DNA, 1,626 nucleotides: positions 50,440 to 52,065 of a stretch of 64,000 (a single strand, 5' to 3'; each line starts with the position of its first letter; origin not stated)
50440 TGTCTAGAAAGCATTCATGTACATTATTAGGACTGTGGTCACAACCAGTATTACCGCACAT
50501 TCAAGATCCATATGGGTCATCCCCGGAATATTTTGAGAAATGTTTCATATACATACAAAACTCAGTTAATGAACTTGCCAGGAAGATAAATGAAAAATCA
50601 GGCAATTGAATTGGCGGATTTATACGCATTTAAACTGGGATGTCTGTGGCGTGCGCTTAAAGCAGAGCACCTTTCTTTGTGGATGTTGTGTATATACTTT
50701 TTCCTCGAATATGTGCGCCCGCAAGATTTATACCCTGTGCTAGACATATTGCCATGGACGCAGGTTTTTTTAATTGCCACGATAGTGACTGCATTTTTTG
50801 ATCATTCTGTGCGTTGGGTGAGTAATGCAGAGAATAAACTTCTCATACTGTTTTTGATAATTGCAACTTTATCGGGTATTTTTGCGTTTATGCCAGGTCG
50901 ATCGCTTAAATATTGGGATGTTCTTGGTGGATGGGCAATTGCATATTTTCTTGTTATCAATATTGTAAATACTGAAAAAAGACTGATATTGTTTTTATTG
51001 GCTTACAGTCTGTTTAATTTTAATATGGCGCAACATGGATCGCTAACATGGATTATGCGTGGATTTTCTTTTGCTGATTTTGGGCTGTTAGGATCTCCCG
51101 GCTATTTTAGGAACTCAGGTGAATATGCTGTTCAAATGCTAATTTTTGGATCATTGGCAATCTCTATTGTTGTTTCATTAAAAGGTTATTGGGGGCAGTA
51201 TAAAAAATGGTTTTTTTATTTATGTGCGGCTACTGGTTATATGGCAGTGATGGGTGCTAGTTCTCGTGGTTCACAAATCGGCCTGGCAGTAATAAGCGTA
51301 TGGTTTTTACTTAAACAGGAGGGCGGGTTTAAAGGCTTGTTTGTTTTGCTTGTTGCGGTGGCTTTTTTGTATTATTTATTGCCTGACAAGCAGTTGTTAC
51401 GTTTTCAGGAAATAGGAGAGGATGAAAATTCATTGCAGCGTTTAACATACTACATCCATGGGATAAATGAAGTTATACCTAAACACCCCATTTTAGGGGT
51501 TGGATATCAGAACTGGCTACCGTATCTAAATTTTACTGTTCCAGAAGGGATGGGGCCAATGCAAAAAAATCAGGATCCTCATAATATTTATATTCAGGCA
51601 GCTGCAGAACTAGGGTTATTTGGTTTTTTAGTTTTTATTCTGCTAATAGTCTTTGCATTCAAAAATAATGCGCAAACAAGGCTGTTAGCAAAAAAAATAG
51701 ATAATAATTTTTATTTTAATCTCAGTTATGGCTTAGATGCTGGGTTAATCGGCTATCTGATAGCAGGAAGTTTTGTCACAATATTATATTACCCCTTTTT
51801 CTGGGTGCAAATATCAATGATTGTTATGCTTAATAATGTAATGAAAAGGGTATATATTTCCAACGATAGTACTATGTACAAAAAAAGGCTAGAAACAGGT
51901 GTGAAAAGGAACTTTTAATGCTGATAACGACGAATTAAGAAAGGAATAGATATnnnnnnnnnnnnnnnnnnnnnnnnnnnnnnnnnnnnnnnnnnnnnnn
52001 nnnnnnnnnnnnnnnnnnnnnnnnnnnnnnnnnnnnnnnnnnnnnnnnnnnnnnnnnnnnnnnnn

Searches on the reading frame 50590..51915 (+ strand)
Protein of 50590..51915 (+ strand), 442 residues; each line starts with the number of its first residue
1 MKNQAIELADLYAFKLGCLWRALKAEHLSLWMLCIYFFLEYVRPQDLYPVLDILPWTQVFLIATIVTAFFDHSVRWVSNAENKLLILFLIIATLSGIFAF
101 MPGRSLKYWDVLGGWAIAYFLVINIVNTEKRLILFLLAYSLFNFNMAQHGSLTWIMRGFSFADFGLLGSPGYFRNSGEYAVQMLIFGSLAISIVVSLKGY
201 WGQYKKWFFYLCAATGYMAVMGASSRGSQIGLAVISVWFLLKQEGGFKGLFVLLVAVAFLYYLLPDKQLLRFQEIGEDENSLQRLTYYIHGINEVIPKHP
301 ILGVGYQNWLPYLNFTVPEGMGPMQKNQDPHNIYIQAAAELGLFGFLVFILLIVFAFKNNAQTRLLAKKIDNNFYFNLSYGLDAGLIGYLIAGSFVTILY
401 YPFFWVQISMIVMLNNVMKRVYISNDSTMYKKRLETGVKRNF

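Call 80: search_protein_families(library=pfam, proteins=[window:50590-51915:+], max_evalue=1e-8)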
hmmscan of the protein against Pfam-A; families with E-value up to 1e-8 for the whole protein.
window:50590-51915:+ (442 aa): 1 family
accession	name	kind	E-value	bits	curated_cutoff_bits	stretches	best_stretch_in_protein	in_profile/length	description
PF04932.20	Wzy_C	-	6.1e-19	68.7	31.7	1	215-350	5-149/149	O-Antigen ligase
